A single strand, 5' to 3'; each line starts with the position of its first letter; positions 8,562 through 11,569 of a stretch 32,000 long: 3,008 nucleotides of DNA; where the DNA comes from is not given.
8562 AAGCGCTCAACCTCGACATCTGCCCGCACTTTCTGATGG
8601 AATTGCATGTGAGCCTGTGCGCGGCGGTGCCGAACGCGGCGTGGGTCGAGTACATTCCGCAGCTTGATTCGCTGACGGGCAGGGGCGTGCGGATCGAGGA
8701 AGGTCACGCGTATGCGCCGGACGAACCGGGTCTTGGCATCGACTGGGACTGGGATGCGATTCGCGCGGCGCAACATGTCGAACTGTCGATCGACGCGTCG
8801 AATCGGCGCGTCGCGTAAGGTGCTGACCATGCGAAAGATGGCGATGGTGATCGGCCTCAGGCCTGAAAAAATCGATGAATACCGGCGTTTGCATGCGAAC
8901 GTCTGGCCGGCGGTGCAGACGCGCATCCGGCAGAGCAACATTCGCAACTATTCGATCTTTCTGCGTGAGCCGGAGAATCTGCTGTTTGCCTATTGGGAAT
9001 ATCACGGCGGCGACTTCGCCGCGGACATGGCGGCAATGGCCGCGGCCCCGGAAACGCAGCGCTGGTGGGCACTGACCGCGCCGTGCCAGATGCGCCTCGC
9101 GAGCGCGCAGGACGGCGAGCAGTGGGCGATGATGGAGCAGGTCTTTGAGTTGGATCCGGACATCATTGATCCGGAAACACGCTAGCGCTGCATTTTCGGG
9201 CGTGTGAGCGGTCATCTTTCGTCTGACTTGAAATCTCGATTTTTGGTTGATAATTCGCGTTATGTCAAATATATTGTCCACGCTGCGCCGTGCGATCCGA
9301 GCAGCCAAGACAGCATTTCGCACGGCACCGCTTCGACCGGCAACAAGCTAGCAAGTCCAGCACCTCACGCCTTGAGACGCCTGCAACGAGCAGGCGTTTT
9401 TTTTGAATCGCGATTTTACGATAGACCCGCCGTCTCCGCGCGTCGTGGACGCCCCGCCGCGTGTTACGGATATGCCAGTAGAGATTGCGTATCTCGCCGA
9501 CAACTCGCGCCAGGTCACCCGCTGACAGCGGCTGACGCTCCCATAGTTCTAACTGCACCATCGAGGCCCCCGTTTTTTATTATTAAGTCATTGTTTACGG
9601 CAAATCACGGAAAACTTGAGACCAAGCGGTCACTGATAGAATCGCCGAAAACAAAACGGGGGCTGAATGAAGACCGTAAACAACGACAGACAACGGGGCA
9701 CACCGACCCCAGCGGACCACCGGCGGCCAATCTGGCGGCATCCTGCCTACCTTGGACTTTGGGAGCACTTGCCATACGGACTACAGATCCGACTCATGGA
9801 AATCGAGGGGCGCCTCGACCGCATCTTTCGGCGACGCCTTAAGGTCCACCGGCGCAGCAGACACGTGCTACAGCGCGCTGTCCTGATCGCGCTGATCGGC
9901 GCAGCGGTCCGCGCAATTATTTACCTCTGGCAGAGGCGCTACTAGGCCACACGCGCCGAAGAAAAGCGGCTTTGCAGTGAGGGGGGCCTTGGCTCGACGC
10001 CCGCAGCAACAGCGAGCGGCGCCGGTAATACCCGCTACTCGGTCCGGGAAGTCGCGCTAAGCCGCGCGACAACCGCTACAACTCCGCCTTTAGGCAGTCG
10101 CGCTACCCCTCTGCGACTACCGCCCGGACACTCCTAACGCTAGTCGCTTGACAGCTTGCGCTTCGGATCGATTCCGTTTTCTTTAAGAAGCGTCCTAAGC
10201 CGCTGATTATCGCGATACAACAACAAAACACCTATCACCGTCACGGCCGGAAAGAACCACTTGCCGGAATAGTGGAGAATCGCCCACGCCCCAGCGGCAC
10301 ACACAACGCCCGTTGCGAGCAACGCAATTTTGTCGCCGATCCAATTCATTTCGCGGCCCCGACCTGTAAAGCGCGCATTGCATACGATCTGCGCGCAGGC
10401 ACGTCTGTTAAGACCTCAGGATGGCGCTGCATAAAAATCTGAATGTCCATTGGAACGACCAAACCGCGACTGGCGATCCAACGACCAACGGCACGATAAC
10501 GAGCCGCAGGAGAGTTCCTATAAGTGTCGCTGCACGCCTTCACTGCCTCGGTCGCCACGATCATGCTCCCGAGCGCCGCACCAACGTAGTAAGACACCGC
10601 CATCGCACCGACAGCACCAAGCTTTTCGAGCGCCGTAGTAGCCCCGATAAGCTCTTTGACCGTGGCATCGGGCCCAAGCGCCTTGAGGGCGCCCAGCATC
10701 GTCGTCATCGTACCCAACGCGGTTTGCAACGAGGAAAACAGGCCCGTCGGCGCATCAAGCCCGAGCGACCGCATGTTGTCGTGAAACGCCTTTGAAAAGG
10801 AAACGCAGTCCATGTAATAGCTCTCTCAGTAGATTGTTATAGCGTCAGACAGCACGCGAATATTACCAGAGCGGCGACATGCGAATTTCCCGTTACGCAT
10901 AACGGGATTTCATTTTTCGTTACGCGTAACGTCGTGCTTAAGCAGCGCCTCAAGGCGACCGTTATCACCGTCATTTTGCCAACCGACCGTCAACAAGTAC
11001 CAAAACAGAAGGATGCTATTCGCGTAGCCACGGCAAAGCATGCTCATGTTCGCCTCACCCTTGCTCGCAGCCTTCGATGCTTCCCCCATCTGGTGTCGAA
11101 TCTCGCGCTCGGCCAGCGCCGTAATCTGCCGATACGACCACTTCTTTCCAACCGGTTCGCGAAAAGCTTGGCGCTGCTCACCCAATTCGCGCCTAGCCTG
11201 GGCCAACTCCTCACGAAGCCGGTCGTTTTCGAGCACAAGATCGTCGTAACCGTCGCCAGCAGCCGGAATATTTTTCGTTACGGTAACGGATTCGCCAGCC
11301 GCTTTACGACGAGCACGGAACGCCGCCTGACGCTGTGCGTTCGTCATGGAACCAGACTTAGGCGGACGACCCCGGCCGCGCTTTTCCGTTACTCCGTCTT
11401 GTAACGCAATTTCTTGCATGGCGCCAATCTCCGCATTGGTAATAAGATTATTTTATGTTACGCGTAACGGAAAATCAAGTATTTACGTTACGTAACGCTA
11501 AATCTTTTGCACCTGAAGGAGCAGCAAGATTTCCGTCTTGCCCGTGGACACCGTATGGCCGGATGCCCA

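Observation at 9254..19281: Apparently complete filamentous prophage that encodes its own secretin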

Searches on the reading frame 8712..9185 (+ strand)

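Call 35: search_protein_families(library=pfam, proteins=[window:8712-9185:+], max_evalue=0.01)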
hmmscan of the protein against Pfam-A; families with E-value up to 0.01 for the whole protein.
window:8712-9185:+ (157 aa): 1 family
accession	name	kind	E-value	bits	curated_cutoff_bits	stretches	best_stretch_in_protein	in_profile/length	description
PF05336.19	rhaM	-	2.6e-33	114.8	23.4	1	42-147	1-105/105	L-rhamnose mutarotase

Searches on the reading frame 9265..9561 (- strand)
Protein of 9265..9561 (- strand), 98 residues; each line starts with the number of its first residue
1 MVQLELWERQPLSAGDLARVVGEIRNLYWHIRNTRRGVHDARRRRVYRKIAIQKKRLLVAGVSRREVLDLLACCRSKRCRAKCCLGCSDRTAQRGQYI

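Call 35: search_protein_families(library=pfam, proteins=[window:9265-9561:-], max_evalue=0.01)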
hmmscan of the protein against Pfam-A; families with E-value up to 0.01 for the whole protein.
window:9265-9561:- (98 aa): 1 family
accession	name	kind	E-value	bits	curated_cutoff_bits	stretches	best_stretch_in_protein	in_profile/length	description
PF12840.13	HTH_20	-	0.0013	19.1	27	1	5-32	12-40/51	Helix-turn-helix domain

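Call 41: search_protein_families(library=ncbifam, proteins=[window:9265-9561:-], max_evalue=0.01)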
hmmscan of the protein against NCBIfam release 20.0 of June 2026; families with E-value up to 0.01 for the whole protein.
window:9265-9561:- (98 aa): 0 families

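Call 42: search_protein_families(library=phrogs, proteins=[window:9265-9561:-], max_evalue=0.01)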
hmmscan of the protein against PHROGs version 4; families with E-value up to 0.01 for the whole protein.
window:9265-9561:- (98 aa): 1 family
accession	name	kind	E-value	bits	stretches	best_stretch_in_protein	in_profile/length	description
phrog_27692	-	unknown function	3.9e-38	130.4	1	2-94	3-95/99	-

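Call 43: search_dna_similar(query=window:9265-9561:-, collection=phages, mode=protein, max_rows=20, max_evalue=0.001)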
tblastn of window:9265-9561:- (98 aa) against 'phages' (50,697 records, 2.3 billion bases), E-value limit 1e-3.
Records with a match: 17; places in all: 17; records where one place covers at least 80% of the query: 0.
Best place of each record, by identity: 60-80% 16; <60% 1.
By first word of the organism name: Ralstonia 17.
By host as written in the record: Ralstonia solanacearum 14; Ralstonia solanacearum species complex 1; Ralstonia solanacearum R355 1; Ralstonia solanacearum R299, UW30 1.
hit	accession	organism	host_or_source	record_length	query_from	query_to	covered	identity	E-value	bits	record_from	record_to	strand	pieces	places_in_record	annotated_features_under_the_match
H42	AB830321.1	Ralstonia phage RSS20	Ralstonia solanacearum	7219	10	69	61%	63.5%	2e-6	49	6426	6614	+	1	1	none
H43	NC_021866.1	Ralstonia phage RSS20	Ralstonia solanacearum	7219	10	69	61%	63.5%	2e-6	49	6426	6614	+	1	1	none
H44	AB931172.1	Ralstonia phage RS611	Ralstonia solanacearum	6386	10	69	61%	63.5%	2e-6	49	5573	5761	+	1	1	none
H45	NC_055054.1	Ralstonia phage RS611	Ralstonia solanacearum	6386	10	69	61%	63.5%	2e-6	49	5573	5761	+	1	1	none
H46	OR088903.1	Ralstonia phage RSCq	Ralstonia solanacearum species complex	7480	10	69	61%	63.5%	2e-6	49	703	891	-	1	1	hypothetical protein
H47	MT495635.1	Ralstonia phage RSBg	Ralstonia solanacearum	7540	10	69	61%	63.5%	2e-6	49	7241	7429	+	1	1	none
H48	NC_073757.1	Ralstonia phage RSBg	Ralstonia solanacearum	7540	10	69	61%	63.5%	2e-6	49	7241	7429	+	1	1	none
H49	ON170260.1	Ralstonia phage YO154_3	Ralstonia solanacearum R355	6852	10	69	61%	63.5%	2e-6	49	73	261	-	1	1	record has no annotation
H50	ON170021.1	Ralstonia phage YO003_3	Ralstonia solanacearum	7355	10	69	61%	63.5%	2e-6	49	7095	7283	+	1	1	record has no annotation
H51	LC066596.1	Ralstonia phage RSS-TH1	Ralstonia solanacearum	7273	10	69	61%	63.5%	3e-6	49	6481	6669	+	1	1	none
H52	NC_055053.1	Ralstonia phage RSS-TH1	Ralstonia solanacearum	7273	10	69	61%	63.5%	3e-6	49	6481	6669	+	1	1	none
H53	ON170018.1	Ralstonia phage YO001_4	Ralstonia solanacearum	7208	12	69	59%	65.5%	4e-7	52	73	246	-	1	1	record has no annotation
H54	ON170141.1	Ralstonia phage YO084_5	Ralstonia solanacearum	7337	1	69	70%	55.1%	2e-6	50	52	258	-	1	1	record has no annotation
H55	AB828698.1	Ralstonia phage RSS30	Ralstonia solanacearum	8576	16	69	55%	66.7%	2e-5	47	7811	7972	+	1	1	none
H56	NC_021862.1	Ralstonia phage RSS30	Ralstonia solanacearum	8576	16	69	55%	66.7%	2e-5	47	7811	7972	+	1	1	none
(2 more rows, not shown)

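Call 73: search_protein_families(library=pfam, proteins=[window:9268-9561:-], max_evalue=10)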
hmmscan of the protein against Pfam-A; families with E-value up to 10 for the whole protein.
seq(98 aa): 2 families
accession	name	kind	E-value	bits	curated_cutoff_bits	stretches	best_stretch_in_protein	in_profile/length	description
PF12840.13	HTH_20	-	0.0013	19.1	27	1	5-32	12-40/51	Helix-turn-helix domain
PF09807.15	ELP6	-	0.21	11.4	31.6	1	24-81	116-175/252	Elongation complex protein 6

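Call 79: predict_structure(protein=window:9265-9561:-)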
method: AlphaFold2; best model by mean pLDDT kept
length: 98 residues; sequences in the alignment: 1
mean_pLDDT: 75.3   pTM: 0.63
mean pLDDT of the five models: 75.3, 71.0, 67.1, 63.6, 61.9
residues with pLDDT >= 90: 7; 70-90: 56; 50-70: 30; < 50: 5
segments of 3 or more residues with pLDDT < 50: 95-98
pLDDT, mean of each block of 10 residues (from residue 1): 57 76 88 75 88 88 84 80 62 50
secondary structure, 60 per line:
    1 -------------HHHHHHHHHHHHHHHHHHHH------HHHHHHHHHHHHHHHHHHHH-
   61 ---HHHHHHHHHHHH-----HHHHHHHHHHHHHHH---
elements in order: H14-33 H40-59 H64-75 H81-95

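Call 81: fold_search(model_id=the predicted structure, library=pdb)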
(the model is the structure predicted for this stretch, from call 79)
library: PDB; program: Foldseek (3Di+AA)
matches with E <= 10: 122; with E <= 0.001: 0
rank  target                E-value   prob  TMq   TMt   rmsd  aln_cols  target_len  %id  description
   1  7uhb_K                1.2e+00  0.28  0.33  0.40  11.3        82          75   12  SARS-CoV-2 spike in complex with AHB2-2GS-SB175 (local refinement of the RBD and AHB2) (released 2022-06-08)
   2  7n6g_3I               1.7e+00  0.35  0.41  0.11  13.8        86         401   20  C1 of central pair (released 2022-05-18)
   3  9m07                  2.0e+00  0.38  0.45  0.42   5.4        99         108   15  Histidine kinase QseE sensor domain of Salmonella Typhimurium SL1344 (released 2025-11-19)
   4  1fio                  2.2e+00  0.38  0.42  0.23  12.0        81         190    5  CRYSTAL STRUCTURE OF YEAST T-SNARE PROTEIN SSO1 (released 2000-10-11)
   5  9cwp_K                2.3e+00  0.18  0.32  0.41   9.9        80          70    9  Local refinement of the SARS-CoV-2 BA.2.86 RBD in complex with TRI2-2 minibinder (released 2026-01-21)
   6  9ghe_V                3.1e+00  0.25  0.41  0.25   4.9        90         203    6  Staphylococcus aureus FusB bound to the small subunit of the Escherichia coli 70S ribosome (FusB-70S:SSU) (released 2025-03-26)
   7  2lfd_MODEL_1_A        3.1e+00  0.23  0.42  0.36  10.1       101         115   12  Solution NMR structure of Diiron protein in presence of 2 eq Zn2+, Northeast Structural Genomics Consortium Ta (released 2011-08-24)
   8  7nsu_D                3.4e+00  0.09  0.30  0.09  17.3        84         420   13  ColicinE9 intact translocation complex (released 2021-08-11)
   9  6dg6_C                3.6e+00  0.23  0.45  0.44   8.6        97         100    8  Structure of a de novo designed Interleukin-2/Interleukin-15 mimetic (released 2019-01-16)
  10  8oip_Aa               3.6e+00  0.16  0.38  0.12  14.5        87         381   14  28S mammalian mitochondrial small ribosomal subunit with mtRF1 and P-site tRNA (released 2023-05-24)
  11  6zff_B                3.6e+00  0.10  0.33  0.27  19.6        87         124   14  Pyrococcus furiosus Rad50 coiled coils in rod configuration (released 2020-07-08)
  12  9ghd_V                3.8e+00  0.25  0.43  0.23   4.4        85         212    8  Escherichia coli 70S ribosome in complex with Staphylococcus aureus FusB-EF-G (FusB-EF-G-70S*) (released 2025-03-26)
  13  8jwd                  4.0e+00  0.16  0.43  0.36   5.4       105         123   13  Histidine kinase QseE sensor domain of Escherichia coli O157:H7 (released 2023-11-15)
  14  4oyd_B                4.0e+00  0.15  0.40  0.34  15.3        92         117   11  Crystal structure of a computationally designed inhibitor of an Epstein-Barr viral Bcl-2 protein (released 2014-07-09)
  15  9g9h_C                4.0e+00  0.13  0.35  0.29   8.2        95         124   14  CryoEM structure of Enterococcus italicus Csm-crRNA-CTR1 complex bound to pNppA3 and AMPNPP (released 2025-01-29)
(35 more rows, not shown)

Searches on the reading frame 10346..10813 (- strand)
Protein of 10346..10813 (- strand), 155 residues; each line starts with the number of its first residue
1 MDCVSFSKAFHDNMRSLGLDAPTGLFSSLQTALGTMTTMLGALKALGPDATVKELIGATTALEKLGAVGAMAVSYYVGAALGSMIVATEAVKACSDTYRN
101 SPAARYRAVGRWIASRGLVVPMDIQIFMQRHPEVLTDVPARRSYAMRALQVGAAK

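Call 4: search_protein_families(library=pfam, proteins=[window:10346-10813:-], max_evalue=0.01)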
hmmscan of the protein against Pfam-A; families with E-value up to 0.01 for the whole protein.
window:10346-10813:- (155 aa): 0 families

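Call 7: search_protein_families(library=phrogs, proteins=[window:10346-10813:-], max_evalue=0.001)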
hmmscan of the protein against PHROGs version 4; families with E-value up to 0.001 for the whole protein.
window:10346-10813:- (155 aa): 0 families

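Call 41: search_protein_families(library=ncbifam, proteins=[window:10346-10813:-], max_evalue=0.01)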
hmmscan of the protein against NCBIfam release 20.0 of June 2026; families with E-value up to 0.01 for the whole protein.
window:10346-10813:- (155 aa): 0 families

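Call 63: find_homologous_proteins(query=window:10346-10813:-, max_evalue=0.001)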
Query window:10346-10813:- (155 aa): 23 proteins with E <= 0.001 among 287 candidates.
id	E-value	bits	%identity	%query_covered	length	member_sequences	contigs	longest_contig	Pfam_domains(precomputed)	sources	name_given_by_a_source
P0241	1.1e-93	328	100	100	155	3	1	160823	-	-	-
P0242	4.5e-78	278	84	100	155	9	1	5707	-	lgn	-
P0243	2.8e-77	275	81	100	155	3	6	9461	-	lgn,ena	-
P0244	8.2e-77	274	83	100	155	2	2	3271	-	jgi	-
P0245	1.3e-76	273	82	100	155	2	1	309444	-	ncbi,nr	ncbi:hypothetical protein LMG24076_01964 [Trinickia soli]|nr:hypothetical protein LMG24076_01964 [Tr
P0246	1.9e-75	269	80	100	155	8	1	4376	-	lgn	-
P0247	8.6e-75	267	81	100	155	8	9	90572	-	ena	-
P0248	2.0e-74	266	80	100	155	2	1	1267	-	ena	-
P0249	2.0e-71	256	78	100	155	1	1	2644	-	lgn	-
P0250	1.5e-69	250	74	100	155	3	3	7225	-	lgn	-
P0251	1.3e-67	244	73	100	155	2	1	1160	-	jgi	jgi:hypothetical protein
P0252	6.1e-66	238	81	92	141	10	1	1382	-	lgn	-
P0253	1.7e-64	234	77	90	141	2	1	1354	-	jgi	-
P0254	2.3e-58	214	75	92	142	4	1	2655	-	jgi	-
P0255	5.5e-51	190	77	75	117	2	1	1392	-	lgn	-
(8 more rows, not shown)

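Call 64: find_encoding_contigs(protein=P0245, flank=10000, max_places=2)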
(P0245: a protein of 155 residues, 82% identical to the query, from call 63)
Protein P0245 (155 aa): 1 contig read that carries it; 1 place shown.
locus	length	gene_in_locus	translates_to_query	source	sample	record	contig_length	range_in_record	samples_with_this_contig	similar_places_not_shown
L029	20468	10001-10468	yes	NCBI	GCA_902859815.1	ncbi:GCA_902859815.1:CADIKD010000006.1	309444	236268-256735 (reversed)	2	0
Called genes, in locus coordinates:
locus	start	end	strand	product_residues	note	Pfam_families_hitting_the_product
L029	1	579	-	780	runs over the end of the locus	PF09137:Glucodextran_N, PF00723:Glyco_hydro_15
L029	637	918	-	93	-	PF20204:DUF6566 (weak)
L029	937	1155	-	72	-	PF01568:Molydop_binding (weak)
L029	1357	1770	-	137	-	-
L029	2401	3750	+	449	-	PF02486:Rep_trans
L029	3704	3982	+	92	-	-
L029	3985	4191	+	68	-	-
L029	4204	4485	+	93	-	-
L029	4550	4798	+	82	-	-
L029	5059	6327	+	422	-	-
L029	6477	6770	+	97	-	-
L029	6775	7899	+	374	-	PF05707:Zot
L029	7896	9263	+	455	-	PF00263:Secretin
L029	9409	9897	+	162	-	-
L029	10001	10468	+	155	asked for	-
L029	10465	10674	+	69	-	-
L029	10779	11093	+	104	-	-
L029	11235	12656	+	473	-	PF13551:HTH_29, PF13565:HTH_32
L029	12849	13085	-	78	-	-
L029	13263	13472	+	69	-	-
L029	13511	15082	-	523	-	PF02203:TarH, PF12729:4HB_MCP_1, PF00672:HAMP (weak), PF00015:MCPsignal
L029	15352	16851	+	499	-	PF02530:Porin_2, PF19577:DcaP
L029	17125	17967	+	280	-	PF00005:ABC_tran, PF13304:AAA_21 (weak)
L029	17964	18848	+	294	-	PF00528:BPD_transp_1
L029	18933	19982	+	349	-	PF09084:NMT1, PF13379:NMT1_2 (weak)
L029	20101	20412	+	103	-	-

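Call 65: find_encoding_contigs(protein=P0247, flank=10000, max_places=3)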
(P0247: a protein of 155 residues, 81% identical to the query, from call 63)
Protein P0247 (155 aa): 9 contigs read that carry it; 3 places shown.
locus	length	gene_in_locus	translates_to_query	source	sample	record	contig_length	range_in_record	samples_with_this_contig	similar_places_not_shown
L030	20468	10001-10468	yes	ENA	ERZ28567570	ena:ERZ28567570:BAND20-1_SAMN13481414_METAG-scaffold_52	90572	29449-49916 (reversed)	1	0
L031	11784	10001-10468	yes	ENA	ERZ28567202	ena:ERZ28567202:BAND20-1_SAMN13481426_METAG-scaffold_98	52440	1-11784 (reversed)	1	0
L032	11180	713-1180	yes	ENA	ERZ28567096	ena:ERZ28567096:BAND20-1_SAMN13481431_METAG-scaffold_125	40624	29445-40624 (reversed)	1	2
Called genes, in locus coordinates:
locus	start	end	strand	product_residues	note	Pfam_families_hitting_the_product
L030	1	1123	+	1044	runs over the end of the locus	PF13699:eCIS_core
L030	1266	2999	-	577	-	PF00174:Oxidored_molyb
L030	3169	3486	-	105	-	PF13591:MerR_2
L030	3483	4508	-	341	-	PF00226:DnaJ, PF01556:DnaJ_C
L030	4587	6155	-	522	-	PF00355:Rieske, PF13806:Rieske_2 (weak), PF07992:Pyr_redox_2, PF13738:Pyr_redox_3 (weak), PF00070:Pyr_redox, PF14759:Reductase_C (weak)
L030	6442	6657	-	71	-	PF11160:Hva1_TUDOR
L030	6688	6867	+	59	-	-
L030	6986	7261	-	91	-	-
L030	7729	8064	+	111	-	-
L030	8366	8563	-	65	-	-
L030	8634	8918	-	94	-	-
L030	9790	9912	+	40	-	-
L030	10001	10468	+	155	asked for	-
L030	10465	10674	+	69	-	-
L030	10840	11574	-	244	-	PF01381:HTH_3 (weak)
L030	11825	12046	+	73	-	-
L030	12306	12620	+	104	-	-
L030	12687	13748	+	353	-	PF02195:ParB_N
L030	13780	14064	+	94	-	-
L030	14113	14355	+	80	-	-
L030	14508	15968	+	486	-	-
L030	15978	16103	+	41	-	-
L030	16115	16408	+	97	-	PF10734:DUF2523 (weak)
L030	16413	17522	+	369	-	PF05707:Zot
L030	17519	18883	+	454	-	PF00263:Secretin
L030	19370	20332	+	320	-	PF23343:REP_ORF2-G2P, PF20199:RepSA (faint)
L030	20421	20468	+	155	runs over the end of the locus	-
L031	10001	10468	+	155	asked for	-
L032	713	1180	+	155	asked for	-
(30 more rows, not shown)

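Call 82: predict_structure(alignment_id=A2)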
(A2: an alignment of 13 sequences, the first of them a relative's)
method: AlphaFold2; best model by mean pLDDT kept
length: 155 residues; sequences in the alignment: 13
mean_pLDDT: 56.3   pTM: 0.44
mean pLDDT of the five models: 56.3, 52.9, 47.4, 47.1, 46.6
residues with pLDDT >= 90: 0; 70-90: 0; 50-70: 128; < 50: 27
segments of 3 or more residues with pLDDT < 50: 62-65, 136-155
pLDDT, mean of each block of 10 residues (from residue 1): 60 64 59 63 59 53 52 62 62 57 57 56 58 49 42 41
secondary structure, 60 per line:
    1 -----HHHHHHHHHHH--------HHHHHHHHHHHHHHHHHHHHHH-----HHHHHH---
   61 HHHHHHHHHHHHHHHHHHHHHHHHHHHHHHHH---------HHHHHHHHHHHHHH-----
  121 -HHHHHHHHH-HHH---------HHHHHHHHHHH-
elements in order: H6-16 H25-46 H52-57 H61-92 H102-115 H122-130 H144-154

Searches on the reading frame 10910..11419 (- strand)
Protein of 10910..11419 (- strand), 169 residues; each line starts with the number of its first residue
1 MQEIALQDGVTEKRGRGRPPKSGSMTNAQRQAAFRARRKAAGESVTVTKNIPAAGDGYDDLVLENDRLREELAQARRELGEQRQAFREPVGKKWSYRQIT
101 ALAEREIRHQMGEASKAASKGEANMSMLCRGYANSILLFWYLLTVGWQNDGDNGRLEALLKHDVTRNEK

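Call 4: search_protein_families(library=pfam, proteins=[window:10910-11419:-], max_evalue=0.01)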
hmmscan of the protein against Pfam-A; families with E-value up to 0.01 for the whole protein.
window:10910-11419:- (169 aa): 0 families

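Call 7: search_protein_families(library=phrogs, proteins=[window:10910-11419:-], max_evalue=0.001)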
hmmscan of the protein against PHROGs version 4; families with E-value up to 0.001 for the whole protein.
window:10910-11419:- (169 aa): 3 families
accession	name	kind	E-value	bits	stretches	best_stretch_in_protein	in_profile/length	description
phrog_10506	-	unknown function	5e-23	83.1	1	5-87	13-95/205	-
phrog_9651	-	unknown function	2.8e-20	74.1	1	9-80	14-87/237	-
phrog_23279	-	unknown function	1.9e-16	61.3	1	8-117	13-118/164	-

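Call 41: search_protein_families(library=ncbifam, proteins=[window:10910-11419:-], max_evalue=0.01)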
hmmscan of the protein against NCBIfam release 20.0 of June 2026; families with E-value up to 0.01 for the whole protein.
window:10910-11419:- (169 aa): 0 families
